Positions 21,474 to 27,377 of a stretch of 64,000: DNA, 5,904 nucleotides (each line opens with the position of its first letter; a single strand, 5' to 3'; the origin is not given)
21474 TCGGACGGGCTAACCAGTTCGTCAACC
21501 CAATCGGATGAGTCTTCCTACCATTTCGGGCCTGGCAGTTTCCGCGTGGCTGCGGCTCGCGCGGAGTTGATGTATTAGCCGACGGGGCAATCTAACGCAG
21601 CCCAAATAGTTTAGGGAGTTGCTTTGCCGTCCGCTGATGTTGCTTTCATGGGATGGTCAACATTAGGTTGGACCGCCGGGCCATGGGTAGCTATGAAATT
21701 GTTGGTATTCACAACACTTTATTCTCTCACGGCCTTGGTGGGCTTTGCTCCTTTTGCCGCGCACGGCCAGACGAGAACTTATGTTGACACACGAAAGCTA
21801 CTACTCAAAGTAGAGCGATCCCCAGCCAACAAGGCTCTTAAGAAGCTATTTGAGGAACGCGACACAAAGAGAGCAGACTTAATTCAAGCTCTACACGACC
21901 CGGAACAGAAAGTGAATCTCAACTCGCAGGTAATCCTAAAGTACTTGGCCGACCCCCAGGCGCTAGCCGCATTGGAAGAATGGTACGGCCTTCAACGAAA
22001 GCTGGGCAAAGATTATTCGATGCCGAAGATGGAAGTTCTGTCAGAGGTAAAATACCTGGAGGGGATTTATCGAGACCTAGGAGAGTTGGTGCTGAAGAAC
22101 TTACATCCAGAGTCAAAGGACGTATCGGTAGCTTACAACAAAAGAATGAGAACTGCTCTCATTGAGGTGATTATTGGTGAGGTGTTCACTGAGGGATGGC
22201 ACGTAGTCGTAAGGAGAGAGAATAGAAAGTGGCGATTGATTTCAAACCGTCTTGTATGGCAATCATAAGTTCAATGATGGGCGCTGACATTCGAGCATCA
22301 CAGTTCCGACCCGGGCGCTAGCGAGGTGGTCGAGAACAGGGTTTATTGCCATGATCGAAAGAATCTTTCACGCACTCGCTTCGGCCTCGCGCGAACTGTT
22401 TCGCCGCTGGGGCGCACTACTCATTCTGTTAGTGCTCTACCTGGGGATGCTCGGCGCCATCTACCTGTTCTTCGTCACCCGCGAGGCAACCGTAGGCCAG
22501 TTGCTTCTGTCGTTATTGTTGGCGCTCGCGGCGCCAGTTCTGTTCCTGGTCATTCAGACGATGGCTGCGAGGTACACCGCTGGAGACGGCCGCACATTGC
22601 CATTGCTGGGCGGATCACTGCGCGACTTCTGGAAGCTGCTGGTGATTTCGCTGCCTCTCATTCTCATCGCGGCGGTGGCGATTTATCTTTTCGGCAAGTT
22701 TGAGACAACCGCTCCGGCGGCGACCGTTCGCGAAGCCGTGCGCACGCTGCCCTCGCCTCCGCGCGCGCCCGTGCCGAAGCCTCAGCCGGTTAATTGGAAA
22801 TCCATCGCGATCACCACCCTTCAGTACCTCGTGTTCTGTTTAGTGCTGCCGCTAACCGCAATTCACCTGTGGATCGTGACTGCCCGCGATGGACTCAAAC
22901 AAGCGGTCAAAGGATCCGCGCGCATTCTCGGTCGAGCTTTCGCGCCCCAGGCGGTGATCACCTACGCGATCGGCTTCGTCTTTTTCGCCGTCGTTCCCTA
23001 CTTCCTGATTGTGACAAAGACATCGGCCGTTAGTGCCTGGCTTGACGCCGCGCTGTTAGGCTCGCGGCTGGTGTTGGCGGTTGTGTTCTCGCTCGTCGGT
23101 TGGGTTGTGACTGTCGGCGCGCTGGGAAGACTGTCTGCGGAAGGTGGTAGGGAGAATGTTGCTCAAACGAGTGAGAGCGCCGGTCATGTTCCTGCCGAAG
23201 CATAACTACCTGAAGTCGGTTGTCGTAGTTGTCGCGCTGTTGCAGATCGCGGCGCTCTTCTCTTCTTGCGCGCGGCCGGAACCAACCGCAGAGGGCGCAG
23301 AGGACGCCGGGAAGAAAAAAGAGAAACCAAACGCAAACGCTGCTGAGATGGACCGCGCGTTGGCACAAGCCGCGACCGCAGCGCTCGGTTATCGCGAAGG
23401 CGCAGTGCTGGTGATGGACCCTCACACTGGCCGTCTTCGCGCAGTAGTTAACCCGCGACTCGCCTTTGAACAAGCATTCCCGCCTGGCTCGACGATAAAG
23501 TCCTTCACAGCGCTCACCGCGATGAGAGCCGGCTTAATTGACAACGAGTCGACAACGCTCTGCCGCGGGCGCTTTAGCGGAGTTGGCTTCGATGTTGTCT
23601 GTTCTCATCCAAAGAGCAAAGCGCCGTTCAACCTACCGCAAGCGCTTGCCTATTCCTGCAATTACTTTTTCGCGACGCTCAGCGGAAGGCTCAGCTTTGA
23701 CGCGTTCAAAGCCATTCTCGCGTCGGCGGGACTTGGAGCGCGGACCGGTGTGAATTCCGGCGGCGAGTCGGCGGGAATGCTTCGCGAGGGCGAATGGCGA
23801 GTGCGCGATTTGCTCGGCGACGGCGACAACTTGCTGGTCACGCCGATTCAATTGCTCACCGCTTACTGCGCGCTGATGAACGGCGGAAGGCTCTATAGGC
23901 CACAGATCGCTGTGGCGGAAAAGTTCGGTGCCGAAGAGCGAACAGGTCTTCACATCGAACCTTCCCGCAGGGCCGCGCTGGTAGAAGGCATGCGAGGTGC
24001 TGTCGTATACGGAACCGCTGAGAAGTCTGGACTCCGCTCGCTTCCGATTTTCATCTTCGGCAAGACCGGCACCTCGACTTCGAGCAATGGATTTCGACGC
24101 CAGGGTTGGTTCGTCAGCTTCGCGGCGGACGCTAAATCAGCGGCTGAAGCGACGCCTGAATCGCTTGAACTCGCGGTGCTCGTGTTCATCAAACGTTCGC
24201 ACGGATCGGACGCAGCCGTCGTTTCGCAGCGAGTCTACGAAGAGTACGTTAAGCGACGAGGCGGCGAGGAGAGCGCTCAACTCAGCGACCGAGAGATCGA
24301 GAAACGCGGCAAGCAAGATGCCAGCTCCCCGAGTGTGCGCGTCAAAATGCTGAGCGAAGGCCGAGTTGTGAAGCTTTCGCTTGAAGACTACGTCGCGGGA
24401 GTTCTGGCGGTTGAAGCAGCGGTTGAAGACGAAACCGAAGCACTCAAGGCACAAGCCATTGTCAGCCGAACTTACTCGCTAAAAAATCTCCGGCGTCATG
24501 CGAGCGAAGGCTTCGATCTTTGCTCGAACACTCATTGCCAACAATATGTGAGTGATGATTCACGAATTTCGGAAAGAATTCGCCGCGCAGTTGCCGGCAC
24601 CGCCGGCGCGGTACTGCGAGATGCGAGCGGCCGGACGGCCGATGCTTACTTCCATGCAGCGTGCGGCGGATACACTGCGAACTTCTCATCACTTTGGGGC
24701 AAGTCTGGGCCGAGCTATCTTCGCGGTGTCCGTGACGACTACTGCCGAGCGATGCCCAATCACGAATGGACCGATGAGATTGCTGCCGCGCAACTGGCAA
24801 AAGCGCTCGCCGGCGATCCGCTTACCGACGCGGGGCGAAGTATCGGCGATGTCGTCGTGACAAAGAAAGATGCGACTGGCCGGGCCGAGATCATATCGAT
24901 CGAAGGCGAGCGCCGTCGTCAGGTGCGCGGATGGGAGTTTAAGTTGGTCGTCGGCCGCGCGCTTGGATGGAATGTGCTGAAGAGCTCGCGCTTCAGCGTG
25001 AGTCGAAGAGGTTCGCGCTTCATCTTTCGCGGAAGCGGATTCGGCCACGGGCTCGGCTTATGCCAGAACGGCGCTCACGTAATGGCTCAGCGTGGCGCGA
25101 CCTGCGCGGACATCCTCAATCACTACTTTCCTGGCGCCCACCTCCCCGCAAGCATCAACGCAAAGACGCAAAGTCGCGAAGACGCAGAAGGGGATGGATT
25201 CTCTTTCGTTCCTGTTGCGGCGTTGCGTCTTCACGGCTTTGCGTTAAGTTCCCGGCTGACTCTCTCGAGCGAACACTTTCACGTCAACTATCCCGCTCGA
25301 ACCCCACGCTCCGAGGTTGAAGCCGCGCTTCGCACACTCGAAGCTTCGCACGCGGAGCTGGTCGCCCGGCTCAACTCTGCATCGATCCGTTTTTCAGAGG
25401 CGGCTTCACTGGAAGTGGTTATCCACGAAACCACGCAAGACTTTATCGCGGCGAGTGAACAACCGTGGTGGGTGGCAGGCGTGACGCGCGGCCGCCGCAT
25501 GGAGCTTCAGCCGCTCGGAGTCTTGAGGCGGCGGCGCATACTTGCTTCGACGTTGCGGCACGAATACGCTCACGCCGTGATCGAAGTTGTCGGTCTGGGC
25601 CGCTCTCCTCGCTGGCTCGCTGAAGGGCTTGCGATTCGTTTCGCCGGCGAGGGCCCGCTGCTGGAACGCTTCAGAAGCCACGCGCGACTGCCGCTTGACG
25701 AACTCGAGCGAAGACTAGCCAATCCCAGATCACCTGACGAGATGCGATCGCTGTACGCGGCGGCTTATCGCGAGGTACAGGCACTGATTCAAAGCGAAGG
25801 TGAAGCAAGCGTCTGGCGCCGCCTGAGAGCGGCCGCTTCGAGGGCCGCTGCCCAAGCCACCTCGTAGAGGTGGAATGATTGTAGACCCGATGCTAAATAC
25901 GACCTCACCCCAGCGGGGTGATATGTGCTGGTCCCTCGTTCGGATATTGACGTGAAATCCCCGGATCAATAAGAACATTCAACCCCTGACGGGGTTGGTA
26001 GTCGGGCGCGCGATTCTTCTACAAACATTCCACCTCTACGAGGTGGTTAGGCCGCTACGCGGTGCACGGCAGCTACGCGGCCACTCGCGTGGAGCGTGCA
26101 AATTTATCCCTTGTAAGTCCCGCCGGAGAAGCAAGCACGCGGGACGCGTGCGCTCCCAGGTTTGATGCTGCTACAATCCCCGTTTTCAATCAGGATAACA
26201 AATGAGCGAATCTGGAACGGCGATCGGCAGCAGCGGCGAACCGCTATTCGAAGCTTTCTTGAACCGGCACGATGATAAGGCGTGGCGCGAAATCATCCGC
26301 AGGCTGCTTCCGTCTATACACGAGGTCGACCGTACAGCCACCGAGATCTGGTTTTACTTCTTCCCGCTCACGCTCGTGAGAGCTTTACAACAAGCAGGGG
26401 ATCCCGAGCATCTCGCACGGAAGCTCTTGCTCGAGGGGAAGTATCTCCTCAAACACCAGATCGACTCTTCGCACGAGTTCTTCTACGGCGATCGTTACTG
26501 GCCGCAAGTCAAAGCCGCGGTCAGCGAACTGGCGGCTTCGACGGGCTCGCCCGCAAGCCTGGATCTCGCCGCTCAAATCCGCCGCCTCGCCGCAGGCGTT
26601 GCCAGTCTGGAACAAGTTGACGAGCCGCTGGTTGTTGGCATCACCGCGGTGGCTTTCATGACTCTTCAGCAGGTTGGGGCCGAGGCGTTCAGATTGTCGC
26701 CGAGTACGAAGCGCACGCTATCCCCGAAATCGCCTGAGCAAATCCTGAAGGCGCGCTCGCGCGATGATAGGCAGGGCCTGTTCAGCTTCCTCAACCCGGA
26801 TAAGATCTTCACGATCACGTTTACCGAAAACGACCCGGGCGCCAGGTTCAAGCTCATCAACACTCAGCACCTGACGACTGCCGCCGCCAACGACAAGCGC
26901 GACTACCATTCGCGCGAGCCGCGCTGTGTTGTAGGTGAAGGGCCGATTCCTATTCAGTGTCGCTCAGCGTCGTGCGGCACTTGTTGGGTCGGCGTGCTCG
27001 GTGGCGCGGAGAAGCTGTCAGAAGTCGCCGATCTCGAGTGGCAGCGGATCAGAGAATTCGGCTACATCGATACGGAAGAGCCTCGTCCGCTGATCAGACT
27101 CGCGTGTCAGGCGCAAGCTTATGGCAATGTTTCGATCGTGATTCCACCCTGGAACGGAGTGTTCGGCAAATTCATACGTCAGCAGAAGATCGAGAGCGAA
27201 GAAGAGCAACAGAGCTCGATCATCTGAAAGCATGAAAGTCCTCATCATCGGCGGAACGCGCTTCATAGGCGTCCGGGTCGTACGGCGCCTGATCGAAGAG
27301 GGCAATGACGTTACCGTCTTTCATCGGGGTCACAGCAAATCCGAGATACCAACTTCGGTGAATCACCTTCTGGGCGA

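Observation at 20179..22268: The 3' end of the alpha-2-macroglobulin gene occurs three times in direct orientation, each copy followed by a different small cassette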

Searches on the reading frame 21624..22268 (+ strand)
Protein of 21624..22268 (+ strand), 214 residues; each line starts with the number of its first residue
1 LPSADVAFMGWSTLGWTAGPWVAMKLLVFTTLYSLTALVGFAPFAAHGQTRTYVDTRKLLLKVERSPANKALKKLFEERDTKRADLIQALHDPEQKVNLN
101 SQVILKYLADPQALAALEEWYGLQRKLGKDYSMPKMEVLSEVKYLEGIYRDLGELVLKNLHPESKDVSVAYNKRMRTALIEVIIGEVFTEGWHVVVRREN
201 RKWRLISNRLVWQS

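Call 12: search_protein_families(library=pfam, proteins=[window:21624-22268:+], max_evalue=0.01)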
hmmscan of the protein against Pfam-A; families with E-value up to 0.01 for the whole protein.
window:21624-22268:+ (214 aa): 0 families

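Call 32: search_protein_families(library=pfam, proteins=[window:21693-22268:+], max_evalue=0.1)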
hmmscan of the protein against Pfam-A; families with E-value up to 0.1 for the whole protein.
window:21693-22268:+ (191 aa): 0 families

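Call 44: find_homologous_proteins(query=window:21693-22268:+, max_evalue=0.001)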
Query window:21693-22268:+ (191 aa): 44 proteins with E <= 0.001 among 236 candidates.
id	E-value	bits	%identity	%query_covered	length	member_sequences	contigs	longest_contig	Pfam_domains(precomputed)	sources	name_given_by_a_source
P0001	6.8e-120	415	100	100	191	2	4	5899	-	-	-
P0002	3.1e-68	247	67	87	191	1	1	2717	-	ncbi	-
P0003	8.7e-65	236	61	100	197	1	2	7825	-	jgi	jgi:hypothetical protein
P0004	5.1e-64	233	61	100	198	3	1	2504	-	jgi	jgi:hypothetical protein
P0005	1.7e-61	225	56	100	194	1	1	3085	-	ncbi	-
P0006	1.9e-61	225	61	89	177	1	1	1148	-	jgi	jgi:hypothetical protein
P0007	2.7e-61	225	57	100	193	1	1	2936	-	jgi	jgi:hypothetical protein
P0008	8.6e-61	223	58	100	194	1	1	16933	-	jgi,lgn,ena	-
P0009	1.3e-60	222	57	100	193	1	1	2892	-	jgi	jgi:hypothetical protein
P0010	1.3e-59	219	56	100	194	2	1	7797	-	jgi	jgi:hypothetical protein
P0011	2.2e-59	218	56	100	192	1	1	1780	-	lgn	-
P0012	2.7e-59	218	61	92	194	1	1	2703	-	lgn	-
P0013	9.0e-59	216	57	100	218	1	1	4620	-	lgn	-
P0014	1.1e-58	216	57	98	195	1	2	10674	-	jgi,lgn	jgi:hypothetical protein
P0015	2.1e-58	215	58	88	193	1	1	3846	-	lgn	-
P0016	3.6e-58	214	57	98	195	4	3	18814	-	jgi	jgi:hypothetical protein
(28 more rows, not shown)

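Call 45: find_encoding_contigs(protein=P0003, flank=5000, max_places=2)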
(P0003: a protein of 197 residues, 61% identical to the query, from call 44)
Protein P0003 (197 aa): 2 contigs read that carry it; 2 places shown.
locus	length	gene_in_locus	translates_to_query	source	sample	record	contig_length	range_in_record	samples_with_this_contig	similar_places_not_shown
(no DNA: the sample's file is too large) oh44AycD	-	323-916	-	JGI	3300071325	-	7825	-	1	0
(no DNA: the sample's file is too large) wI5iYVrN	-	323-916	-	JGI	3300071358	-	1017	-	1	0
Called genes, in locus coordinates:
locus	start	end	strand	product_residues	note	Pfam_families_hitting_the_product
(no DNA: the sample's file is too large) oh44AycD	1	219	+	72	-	?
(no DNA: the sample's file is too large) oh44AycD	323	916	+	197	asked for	-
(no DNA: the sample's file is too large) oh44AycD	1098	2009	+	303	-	PF13641:Glyco_tranf_2_3, PF00535:Glycos_transf_2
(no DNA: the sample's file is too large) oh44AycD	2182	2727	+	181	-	-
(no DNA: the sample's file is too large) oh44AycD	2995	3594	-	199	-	-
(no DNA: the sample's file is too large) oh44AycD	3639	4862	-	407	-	-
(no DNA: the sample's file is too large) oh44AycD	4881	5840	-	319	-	-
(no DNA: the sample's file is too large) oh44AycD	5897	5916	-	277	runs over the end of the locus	-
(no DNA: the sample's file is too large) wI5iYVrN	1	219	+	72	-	?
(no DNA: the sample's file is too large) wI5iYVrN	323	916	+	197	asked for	-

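Call 46: find_encoding_contigs(protein=P0008, flank=5000, max_places=2)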
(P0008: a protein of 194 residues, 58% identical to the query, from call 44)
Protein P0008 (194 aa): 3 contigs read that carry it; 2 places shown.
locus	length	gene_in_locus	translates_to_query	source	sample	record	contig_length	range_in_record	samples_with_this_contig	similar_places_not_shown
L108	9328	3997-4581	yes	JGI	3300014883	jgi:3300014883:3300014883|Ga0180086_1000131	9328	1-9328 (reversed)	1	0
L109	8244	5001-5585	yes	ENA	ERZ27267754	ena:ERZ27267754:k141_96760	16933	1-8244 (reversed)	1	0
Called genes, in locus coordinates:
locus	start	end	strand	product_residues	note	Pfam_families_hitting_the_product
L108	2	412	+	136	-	?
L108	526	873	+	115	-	PF01740:STAS, PF13466:STAS_2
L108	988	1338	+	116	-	PF01740:STAS, PF13466:STAS_2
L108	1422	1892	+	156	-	PF09835:DUF2062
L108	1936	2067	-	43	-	-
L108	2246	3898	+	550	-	-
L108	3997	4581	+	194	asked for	-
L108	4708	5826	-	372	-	PF00595:PDZ (weak), PF04495:GRASP55_65 (faint), PF13180:PDZ_2, PF17820:PDZ_6, PF00595:PDZ, PF13180:PDZ_2, PF14685:PDZ_Tricorn (weak), PF17820:PDZ_6, +1 more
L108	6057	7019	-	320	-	PF00753:Lactamase_B, PF21221:B_lactamase-like_C (weak)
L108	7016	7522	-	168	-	PF05635:23S_rRNA_IVP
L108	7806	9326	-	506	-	?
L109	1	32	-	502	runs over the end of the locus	PF01139:RtcB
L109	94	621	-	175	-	PF13189:Cytidylate_kin2 (faint), PF13238:AAA_18, PF13671:AAA_33 (weak), PF01202:SKI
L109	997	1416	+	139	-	PF13581:HATPase_c_2, PF02518:HATPase_c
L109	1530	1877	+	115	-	PF01740:STAS, PF13466:STAS_2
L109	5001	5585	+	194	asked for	-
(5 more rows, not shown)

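Call 47: find_encoding_contigs(protein=P0016, flank=5000, max_places=2)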
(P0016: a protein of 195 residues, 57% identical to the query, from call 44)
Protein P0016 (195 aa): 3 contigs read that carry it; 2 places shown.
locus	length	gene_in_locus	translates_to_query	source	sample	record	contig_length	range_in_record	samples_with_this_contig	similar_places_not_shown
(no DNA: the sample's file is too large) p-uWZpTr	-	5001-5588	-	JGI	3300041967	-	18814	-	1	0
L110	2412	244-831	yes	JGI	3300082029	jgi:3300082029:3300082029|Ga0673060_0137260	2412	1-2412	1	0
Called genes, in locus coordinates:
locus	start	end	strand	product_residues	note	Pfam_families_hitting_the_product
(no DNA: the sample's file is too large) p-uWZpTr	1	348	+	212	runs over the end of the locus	PF06508:QueC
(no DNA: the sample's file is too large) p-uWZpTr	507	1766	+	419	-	PF13620:CarboxypepD_reg, PF13715:CarbopepD_reg_2, PF07719:TPR_2 (faint), PF13428:TPR_14 (faint), PF13432:TPR_16 (faint), PF14559:TPR_19 (faint), PF13174:TPR_6 (faint), PF13414:TPR_11 (weak), +1 more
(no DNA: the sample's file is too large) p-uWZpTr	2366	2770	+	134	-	-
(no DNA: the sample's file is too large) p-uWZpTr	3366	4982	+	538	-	PF00732:GMC_oxred_N, PF05199:GMC_oxred_C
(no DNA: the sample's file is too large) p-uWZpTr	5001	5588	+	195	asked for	-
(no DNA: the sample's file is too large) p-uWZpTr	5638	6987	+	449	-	-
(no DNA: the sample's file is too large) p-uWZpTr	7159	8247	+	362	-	PF03786:UxuA, PF01261:AP_endonuc_2, PF03786:UxuA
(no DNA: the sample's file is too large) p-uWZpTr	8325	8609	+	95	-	?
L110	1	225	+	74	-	?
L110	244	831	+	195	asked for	-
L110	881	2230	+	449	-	PF01408:GFO_IDH_MocA, PF02894:GFO_IDH_MocA_C (faint), PF19051:GFO_IDH_MocA_C2, PF22725:GFO_IDH_MocA_C3 (weak), PF19051:GFO_IDH_MocA_C2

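Call 48: find_encoding_contigs(protein=P0002, flank=5000, max_places=2)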
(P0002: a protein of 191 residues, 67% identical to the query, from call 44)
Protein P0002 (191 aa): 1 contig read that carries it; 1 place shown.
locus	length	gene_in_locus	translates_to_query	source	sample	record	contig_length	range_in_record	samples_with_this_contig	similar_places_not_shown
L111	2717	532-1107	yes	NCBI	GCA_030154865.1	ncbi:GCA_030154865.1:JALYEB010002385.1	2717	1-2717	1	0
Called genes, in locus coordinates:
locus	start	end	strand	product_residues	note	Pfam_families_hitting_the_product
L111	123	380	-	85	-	-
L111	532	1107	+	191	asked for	-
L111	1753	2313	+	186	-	-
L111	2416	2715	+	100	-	?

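Call 93: predict_structure(alignment_id=A6)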
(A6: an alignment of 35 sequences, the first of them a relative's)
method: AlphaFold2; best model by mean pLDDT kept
length: 191 residues; sequences in the alignment: 35
mean_pLDDT: 84.5   pTM: 0.76
mean pLDDT of the five models: 84.5, 83.6, 83.1, 81.8, 80.7
residues with pLDDT >= 90: 113; 70-90: 52; 50-70: 10; < 50: 16
segments of 3 or more residues with pLDDT < 50: 1-4, 15-24
pLDDT, mean of each block of 10 residues (from residue 1): 48 45 62 96 89 92 95 94 88 93 85 82 88 92 91 93 86 93 91 84
secondary structure, 60 per line:
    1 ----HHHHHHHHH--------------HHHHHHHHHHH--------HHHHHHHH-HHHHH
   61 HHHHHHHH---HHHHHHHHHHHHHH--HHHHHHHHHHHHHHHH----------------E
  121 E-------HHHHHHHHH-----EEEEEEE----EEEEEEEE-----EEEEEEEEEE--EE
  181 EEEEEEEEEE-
elements in order: H5-13 H28-38 H47-54 H56-68 H72-85 H88-103 H129-137 E143-149 E154-161 E167-176 E179-190

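Call 98: fold_search(model_id=the predicted structure, library=pdb)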
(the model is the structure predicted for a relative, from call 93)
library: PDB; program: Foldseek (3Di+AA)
matches with E <= 10: 803; with E <= 0.001: 0
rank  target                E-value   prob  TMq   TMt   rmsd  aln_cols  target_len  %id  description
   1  3djw_A                7.0e-03  1.00  0.29  0.54  10.4       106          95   15  The thermo- and acido-stable ORF-99 from the archaeal virus AFV1 (released 2009-06-16)
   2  3df6_B                1.4e-02  1.00  0.29  0.51  10.4       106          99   12  The thermo- and acido-stable ORF-99 from the archaeal virus AFV1 (released 2009-06-16)
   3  3df6_A                3.6e-02  0.99  0.29  0.53  10.3       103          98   14  The thermo- and acido-stable ORF-99 from the archaeal virus AFV1 (released 2009-06-16)
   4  4hz9_C                6.1e-02  0.44  0.22  0.32  15.5       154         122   16  Crystal structure of the type VI native effector-immunity complex Tae3-Tai3 from Ralstonia pickettii (released 2013-08-21)
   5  2h36                  6.8e-02  0.99  0.31  0.52   9.5       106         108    9  Structure of ORF14 from Sulfolobus Islandicus Filamentous Virus (SIFV) (released 2007-06-05)
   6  4fcz_A                9.0e-02  0.20  0.17  0.18  17.2       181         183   12  Crystal Structure of Toluene-tolerance protein from Pseudomonas putida (strain KT2440), Northeast Structural Genomics  (released 2013-02-13)
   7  11hy                  1.5e-01  0.23  0.20  0.21  16.2       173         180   10  Crystal Structure of an exported phospholipid binding protein from Bordetella pertussis in complex with Di-palmitoyl-3-s (released 2026-03-11)
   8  4r80_A                1.6e-01  0.82  0.22  0.46   3.5        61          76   24  Crystal Structure of a De Novo Designed Beta Sheet Protein, Cystatin Fold, Northeast Structural Genomics Consortium (N (released 2014-09-24)
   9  4hz9_B                1.7e-01  0.25  0.21  0.31  15.7       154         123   17  Crystal structure of the type VI native effector-immunity complex Tae3-Tai3 from Ralstonia pickettii (released 2013-08-21)
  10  6e8a_B                1.8e-01  0.66  0.24  0.30   8.8       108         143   13  Crystal structure of DcrB from Salmonella enterica at 1.92 Angstroms resolution (released 2018-10-31)
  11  6hsy                  1.8e-01  0.10  0.15  0.15  16.8       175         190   11  Two-phospholipid-bound crystal structure of the substrate-binding protein Ttg2D from Pseudomonas aeruginosa (released 2019-10-23)
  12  5uwb_A                1.9e-01  0.15  0.18  0.18  16.9       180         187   11  Re-refined 4FCZ: lipid-bound crystal structure of toluene-tolerance protein from Pseudomonas putida (released 2017-04-19)
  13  4jw3_D                2.0e-01  0.85  0.24  0.44   6.1        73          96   25  Selection of specific protein binders for pre-defined targets from an optimized library of artificial helicoidal repea (released 2013-09-25)
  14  5dcq_C                2.1e-01  0.66  0.24  0.28   8.9        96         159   20  Crystal structure of bacterial adhesin, FNE from Streptococcus equi spp. equi. (released 2016-06-29)
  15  4jw3_C                2.2e-01  0.82  0.23  0.41   7.1        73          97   20  Selection of specific protein binders for pre-defined targets from an optimized library of artificial helicoidal repea (released 2013-09-25)
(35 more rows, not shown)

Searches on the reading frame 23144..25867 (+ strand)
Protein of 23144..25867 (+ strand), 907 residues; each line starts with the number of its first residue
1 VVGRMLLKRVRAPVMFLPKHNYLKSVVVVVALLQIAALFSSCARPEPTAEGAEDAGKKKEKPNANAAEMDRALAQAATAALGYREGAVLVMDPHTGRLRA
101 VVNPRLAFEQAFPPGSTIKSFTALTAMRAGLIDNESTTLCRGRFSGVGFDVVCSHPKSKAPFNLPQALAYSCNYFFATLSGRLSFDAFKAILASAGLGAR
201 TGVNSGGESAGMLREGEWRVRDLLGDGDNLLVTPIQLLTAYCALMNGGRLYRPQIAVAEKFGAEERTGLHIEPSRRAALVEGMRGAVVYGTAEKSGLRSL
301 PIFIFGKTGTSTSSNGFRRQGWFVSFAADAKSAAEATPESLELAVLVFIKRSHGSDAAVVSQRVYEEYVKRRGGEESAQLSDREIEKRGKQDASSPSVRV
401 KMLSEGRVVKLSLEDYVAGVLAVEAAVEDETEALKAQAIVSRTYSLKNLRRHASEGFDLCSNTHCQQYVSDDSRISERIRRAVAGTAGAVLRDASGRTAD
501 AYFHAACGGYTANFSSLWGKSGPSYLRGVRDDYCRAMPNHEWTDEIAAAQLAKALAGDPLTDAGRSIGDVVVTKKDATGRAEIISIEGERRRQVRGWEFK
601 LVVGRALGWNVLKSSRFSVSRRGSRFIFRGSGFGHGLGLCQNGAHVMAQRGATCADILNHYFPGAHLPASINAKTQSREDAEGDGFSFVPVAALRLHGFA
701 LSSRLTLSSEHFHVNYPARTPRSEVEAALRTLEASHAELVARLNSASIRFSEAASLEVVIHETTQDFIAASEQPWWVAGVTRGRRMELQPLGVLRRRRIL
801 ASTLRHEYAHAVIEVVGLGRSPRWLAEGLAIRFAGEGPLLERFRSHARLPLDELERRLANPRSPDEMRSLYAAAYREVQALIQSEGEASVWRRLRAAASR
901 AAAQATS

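Call 12: search_protein_families(library=pfam, proteins=[window:23144-25867:+], max_evalue=0.01)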
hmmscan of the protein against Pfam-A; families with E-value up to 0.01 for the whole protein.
window:23144-25867:+ (907 aa): 2 families
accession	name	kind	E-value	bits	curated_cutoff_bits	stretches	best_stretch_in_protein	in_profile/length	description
PF00905.27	Transpeptidase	-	8.2e-36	124.2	22.1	1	86-329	1-267/299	Penicillin binding protein transpeptidase domain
PF08486.15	SpoIID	-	9e-21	74.8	23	1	407-491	7-95/97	Stage II sporulation protein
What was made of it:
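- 23144..25867 (+): Transpeptidase/SpoIID-domain gene (907 aa), the next conserved gene of the operon. Pfam (call 12).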

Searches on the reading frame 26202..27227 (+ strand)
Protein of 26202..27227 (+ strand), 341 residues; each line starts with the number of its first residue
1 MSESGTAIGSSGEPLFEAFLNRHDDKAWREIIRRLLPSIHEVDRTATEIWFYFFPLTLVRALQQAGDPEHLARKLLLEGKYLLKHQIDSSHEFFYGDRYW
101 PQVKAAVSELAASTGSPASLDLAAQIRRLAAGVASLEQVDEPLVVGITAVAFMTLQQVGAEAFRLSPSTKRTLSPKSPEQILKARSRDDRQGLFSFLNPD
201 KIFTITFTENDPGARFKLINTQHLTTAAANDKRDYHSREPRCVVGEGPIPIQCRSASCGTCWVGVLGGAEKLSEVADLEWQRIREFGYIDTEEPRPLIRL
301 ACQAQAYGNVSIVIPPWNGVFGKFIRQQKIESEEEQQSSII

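Call 34: search_protein_families(library=pfam, proteins=[window:26202-27227:+], max_evalue=0.001)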
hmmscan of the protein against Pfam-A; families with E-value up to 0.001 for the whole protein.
window:26202-27227:+ (341 aa): 1 family
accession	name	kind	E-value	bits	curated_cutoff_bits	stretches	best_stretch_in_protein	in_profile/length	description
PF00111.32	Fer2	-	5.4e-05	23.5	21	1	248-306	30-76/77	2Fe-2S iron-sulfur cluster binding domain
